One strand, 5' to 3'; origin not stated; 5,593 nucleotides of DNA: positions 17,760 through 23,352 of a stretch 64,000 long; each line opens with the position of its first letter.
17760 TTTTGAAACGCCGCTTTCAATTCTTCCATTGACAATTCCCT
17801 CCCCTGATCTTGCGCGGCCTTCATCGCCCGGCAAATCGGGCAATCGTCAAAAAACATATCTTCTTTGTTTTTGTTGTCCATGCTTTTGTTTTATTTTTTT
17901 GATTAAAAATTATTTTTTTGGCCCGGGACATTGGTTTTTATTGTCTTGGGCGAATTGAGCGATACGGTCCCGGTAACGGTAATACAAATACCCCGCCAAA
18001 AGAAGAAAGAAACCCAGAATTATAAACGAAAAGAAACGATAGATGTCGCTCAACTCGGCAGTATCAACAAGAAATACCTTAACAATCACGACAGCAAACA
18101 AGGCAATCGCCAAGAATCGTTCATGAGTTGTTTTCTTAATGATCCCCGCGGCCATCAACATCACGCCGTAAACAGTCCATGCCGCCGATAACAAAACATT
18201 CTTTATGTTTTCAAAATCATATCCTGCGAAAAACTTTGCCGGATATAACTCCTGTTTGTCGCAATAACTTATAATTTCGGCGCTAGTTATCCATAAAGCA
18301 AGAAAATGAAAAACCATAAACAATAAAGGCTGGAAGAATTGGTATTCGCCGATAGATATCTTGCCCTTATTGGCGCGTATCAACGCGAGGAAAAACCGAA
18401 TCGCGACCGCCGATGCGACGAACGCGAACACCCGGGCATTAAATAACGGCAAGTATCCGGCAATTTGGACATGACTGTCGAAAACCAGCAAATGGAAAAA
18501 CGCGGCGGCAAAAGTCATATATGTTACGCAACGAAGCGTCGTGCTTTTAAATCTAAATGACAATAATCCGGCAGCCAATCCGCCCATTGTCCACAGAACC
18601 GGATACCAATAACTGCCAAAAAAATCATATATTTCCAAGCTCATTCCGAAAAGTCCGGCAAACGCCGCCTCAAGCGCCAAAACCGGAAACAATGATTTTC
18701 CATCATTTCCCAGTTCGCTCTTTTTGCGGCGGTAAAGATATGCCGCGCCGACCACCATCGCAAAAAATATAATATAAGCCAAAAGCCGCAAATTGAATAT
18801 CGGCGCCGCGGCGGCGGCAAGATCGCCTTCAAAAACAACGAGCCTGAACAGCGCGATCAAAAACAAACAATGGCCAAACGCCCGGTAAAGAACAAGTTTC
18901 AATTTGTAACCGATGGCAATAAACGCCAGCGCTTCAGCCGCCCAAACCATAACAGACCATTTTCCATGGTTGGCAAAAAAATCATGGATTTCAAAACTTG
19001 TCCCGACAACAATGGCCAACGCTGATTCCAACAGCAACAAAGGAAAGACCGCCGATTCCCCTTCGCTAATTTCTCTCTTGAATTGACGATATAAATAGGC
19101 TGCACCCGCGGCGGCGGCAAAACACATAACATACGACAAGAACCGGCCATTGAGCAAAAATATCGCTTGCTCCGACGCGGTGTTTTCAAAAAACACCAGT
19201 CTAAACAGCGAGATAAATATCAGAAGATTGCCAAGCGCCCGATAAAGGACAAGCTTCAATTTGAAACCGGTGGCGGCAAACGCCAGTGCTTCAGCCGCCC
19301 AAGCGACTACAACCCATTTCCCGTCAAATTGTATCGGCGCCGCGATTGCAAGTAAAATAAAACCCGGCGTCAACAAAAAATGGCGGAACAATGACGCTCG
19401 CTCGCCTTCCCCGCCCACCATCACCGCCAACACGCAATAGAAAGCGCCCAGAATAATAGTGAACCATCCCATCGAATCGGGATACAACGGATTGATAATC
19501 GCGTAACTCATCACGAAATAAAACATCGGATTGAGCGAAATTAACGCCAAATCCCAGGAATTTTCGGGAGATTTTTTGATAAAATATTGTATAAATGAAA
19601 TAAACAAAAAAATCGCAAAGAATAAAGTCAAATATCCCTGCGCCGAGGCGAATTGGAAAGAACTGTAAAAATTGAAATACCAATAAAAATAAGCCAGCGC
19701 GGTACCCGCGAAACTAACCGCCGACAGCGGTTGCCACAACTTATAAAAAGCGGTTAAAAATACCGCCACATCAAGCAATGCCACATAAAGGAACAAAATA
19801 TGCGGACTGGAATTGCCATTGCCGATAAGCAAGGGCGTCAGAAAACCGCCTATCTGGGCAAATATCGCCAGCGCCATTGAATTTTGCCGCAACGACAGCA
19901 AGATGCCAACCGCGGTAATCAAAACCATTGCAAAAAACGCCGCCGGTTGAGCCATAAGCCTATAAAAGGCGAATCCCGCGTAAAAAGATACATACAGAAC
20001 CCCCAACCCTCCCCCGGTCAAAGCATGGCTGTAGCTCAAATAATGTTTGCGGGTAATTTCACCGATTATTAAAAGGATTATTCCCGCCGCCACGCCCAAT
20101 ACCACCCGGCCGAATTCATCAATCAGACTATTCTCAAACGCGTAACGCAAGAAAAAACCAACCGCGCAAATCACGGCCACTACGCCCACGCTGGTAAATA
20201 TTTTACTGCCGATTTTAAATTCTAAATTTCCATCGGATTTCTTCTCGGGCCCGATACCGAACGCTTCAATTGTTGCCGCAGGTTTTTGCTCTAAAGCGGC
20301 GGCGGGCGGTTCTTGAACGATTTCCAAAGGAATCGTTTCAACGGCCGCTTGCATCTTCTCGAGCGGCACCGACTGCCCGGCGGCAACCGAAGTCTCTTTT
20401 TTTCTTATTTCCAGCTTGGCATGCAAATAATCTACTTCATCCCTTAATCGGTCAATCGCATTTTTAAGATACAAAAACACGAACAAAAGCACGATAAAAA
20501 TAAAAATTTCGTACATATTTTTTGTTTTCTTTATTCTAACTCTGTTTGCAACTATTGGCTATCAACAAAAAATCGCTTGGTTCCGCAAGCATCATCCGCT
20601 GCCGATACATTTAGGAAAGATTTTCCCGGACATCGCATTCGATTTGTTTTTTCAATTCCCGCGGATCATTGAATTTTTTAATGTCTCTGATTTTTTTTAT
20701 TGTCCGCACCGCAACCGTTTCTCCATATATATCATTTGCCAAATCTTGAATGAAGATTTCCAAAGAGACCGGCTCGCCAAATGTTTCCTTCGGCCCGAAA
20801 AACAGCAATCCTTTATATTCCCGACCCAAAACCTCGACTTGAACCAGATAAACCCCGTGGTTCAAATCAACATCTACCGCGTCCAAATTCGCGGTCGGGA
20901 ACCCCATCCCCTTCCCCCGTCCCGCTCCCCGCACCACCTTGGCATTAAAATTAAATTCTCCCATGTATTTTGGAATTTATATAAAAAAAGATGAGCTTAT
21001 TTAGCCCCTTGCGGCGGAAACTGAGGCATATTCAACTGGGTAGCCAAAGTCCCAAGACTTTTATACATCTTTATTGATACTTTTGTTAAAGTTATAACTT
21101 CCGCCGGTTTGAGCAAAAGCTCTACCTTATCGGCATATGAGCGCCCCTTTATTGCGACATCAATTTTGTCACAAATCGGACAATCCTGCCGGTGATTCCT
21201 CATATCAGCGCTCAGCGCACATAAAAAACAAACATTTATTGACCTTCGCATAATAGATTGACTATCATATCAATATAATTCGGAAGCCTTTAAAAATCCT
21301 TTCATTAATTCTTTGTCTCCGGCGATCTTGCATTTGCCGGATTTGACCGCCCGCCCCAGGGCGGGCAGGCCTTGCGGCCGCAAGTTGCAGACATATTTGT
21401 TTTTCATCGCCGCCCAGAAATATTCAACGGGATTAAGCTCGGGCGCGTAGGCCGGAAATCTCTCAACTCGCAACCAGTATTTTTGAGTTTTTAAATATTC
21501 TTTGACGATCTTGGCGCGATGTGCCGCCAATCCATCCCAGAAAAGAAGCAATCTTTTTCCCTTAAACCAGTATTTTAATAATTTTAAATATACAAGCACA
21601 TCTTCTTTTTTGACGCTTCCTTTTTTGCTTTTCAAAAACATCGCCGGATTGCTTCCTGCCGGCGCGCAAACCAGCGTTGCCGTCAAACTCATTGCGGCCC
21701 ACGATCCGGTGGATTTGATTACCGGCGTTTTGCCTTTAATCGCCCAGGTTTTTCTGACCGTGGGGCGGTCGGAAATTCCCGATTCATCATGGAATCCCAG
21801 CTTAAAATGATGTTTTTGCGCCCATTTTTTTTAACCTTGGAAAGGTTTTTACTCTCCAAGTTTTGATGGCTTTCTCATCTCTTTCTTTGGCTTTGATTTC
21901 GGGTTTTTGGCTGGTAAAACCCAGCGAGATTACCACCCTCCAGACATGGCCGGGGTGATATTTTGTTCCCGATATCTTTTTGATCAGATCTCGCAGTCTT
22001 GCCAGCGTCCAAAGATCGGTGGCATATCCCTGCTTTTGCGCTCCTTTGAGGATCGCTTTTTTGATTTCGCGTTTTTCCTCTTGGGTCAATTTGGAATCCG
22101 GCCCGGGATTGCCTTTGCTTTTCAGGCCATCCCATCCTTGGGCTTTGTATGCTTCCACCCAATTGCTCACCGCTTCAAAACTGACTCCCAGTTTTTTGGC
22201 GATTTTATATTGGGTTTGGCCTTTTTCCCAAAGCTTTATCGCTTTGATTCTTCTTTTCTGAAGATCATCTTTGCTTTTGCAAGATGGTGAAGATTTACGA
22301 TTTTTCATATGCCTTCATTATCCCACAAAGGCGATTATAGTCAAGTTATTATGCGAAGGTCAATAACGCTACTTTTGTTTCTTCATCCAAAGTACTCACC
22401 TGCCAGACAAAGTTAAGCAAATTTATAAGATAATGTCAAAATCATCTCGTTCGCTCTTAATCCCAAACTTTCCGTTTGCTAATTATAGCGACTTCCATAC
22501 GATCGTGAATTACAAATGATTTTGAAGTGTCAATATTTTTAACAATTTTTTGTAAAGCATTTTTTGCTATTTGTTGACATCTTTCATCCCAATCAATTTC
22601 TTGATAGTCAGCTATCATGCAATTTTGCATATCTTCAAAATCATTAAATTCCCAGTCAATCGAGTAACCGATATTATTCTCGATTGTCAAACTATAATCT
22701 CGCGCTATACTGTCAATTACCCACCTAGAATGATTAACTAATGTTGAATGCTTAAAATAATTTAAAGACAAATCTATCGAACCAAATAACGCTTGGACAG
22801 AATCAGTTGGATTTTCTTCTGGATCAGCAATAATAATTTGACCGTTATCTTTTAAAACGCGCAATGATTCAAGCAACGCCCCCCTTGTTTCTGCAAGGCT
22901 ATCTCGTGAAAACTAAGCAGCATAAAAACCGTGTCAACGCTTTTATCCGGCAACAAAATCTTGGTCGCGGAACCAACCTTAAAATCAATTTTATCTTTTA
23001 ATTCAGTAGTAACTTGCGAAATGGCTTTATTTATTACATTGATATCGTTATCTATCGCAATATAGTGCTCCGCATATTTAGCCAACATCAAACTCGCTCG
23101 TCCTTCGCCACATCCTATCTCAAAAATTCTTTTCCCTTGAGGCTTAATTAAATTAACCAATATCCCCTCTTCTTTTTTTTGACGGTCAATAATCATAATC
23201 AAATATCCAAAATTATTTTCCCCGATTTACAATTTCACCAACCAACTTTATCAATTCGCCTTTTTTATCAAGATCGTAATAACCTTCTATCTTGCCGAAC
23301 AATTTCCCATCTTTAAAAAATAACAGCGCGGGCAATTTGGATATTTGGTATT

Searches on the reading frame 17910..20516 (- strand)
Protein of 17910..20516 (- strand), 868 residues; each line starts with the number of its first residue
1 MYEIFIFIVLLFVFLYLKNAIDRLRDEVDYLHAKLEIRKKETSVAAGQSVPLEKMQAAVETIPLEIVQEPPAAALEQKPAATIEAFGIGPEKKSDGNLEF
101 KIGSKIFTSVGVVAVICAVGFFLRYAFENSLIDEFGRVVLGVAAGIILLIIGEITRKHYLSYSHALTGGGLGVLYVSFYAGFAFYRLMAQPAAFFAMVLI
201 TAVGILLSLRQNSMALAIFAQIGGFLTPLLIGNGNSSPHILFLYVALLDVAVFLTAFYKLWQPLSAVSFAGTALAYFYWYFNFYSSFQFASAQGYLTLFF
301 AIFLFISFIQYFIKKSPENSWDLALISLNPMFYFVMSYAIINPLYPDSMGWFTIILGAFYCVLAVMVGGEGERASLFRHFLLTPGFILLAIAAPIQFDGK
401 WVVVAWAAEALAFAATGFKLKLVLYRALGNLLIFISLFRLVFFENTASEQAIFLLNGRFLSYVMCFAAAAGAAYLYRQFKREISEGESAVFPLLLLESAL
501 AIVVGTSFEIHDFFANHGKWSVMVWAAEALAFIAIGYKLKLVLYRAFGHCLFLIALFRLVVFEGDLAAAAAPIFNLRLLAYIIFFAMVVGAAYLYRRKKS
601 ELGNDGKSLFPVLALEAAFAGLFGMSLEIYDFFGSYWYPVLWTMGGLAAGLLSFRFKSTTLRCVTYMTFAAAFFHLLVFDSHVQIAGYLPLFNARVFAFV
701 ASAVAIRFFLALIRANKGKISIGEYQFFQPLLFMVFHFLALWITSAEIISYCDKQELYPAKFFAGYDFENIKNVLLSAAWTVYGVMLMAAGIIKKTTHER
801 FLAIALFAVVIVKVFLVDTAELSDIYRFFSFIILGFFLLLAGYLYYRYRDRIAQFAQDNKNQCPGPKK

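Call 57: search_protein_families(library=pfam, proteins=[window:17910-20516:-], max_evalue=0.0001)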
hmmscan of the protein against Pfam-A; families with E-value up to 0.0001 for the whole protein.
window:17910-20516:- (868 aa): 1 family
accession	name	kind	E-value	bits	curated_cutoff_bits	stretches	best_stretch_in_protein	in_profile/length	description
PF10101.14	DUF2339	-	5.7e-94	316.6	33.6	2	105-680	3-629/659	Predicted membrane protein (DUF2339)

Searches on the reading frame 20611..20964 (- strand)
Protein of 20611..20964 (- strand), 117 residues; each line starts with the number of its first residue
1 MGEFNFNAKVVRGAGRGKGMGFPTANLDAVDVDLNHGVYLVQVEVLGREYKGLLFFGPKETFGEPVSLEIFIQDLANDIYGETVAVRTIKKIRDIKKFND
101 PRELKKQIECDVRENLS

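Call 57: search_protein_families(library=pfam, proteins=[window:20611-20964:-], max_evalue=0.0001)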
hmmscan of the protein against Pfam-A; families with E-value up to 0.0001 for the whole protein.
window:20611-20964:- (117 aa): 1 family
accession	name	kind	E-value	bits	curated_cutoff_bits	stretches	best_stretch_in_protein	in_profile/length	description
PF01687.23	Flavokinase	-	1.3e-29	103.4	19.6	1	4-114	5-119/124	Riboflavin kinase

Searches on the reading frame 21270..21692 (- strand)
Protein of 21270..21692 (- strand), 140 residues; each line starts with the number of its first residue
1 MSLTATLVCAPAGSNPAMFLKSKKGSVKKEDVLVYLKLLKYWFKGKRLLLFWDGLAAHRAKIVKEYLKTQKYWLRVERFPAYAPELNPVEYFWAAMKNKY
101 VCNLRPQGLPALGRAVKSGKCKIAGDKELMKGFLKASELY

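Call 60: search_protein_families(library=pfam, proteins=[window:21270-21692:-], max_evalue=0.01)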
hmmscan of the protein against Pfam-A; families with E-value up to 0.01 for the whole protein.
window:21270-21692:- (140 aa): 1 family
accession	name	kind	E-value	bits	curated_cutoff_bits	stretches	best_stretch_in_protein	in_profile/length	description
PF13358.12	DDE_3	-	1.6e-13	51.2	28.6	1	22-99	54-132/146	DDE superfamily endonuclease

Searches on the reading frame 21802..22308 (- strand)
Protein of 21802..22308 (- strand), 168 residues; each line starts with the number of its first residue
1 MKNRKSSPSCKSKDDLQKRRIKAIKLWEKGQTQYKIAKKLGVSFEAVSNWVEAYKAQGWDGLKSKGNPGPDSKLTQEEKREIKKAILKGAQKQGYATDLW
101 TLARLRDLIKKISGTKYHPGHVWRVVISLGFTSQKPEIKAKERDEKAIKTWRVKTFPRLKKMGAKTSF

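Call 60: search_protein_families(library=pfam, proteins=[window:21802-22308:-], max_evalue=0.01)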
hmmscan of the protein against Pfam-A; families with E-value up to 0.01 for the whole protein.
window:21802-22308:- (168 aa): 7 families
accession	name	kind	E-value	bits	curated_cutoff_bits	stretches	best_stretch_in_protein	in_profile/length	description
PF13592.12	HTH_33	-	3.4e-15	55.8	25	1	98-153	3-58/60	Winged helix-turn helix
PF13518.12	HTH_28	-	5.3e-10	39.6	25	1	19-65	1-47/52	Helix-turn-helix domain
PF13384.12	HTH_23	-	2.9e-09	36.9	24.6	1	18-62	5-49/50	Homeodomain-like domain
PF13565.12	HTH_32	-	3.3e-09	37.6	33.7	1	47-125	2-72/73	Homeodomain-like domain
PF13551.12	HTH_29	-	2.9e-08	34.1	28.1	1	20-78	1-62/64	Winged helix-turn helix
PF01527.26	HTH_Tnp_1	-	0.00014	22.5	24.1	1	20-80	12-68/75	Transposase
PF06056.18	Terminase_5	-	0.00021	21.6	20.3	1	20-66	3-49/58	Putative ATPase subunit of terminase (gpP-like)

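Call 91: find_encoding_contigs(protein=window:21802-22308:-, flank=10000, max_places=10)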
Protein window:21802-22308:- (168 aa): 7 contigs read that carry it; 2 places shown.
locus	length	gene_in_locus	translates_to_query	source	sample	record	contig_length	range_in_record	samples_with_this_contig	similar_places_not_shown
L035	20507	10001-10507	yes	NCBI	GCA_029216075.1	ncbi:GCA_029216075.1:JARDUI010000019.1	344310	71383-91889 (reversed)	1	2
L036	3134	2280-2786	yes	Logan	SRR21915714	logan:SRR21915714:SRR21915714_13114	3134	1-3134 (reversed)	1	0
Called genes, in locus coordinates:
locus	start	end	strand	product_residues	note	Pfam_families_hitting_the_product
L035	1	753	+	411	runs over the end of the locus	PF01637:ATPase_2 (faint), PF00004:AAA (faint), PF13173:AAA_14, PF13635:DUF4143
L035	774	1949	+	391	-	PF13646:HEAT_2 (weak)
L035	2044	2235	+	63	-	-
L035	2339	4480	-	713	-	PF17191:RecG_wedge, PF01336:tRNA_anti-codon (faint), PF00270:DEAD, PF04851:ResIII, PF22590:Cas3-like_C_2 (faint), PF00271:Helicase_C, PF19833:RecG_dom3_C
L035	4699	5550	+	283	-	PF01145:Band_7, PF13421:Band_7_1 (faint)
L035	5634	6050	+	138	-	-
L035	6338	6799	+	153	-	-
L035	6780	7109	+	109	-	PF05973:Gp49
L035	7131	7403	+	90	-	PF12844:HTH_19 (weak), PF01381:HTH_3, PF13443:HTH_26 (weak), PF13560:HTH_31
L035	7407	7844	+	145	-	PF00583:Acetyltransf_1, PF13673:Acetyltransf_10, PF13508:Acetyltransf_7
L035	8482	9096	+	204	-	PF13237:Fer4_10 (weak), PF12838:Fer4_7 (weak), PF00037:Fer4 (weak)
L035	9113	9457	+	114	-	PF13847:Methyltransf_31, PF08241:Methyltransf_11, PF08242:Methyltransf_12 (weak), PF13649:Methyltransf_25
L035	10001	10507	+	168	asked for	PF13384:HTH_23, PF13518:HTH_28, PF13551:HTH_29, PF13565:HTH_32, PF13592:HTH_33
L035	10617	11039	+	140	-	PF13358:DDE_3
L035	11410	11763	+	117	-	PF01687:Flavokinase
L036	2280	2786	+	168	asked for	PF13384:HTH_23, PF13518:HTH_28, PF13551:HTH_29, PF13565:HTH_32, PF13592:HTH_33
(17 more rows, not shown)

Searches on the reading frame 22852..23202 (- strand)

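Call 58: search_protein_families(library=pfam, proteins=[window:22852-23202:-], max_evalue=0.0001)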
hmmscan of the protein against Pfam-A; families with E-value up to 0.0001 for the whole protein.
window:22852-23202:- (116 aa): 4 families
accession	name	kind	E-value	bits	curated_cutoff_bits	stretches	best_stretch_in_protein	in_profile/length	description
PF13649.12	Methyltransf_25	-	2.2e-11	44.7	27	1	26-102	1-78/97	Methyltransferase domain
PF08241.18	Methyltransf_11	-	2.7e-11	44.4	21.2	1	28-102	2-74/95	Methyltransferase domain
PF13847.12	Methyltransf_31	-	5.9e-09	36.2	27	1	23-103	4-89/145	Methyltransferase domain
PF08242.18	Methyltransf_12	-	7.3e-06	27.1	30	1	28-103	2-80/98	Methyltransferase domain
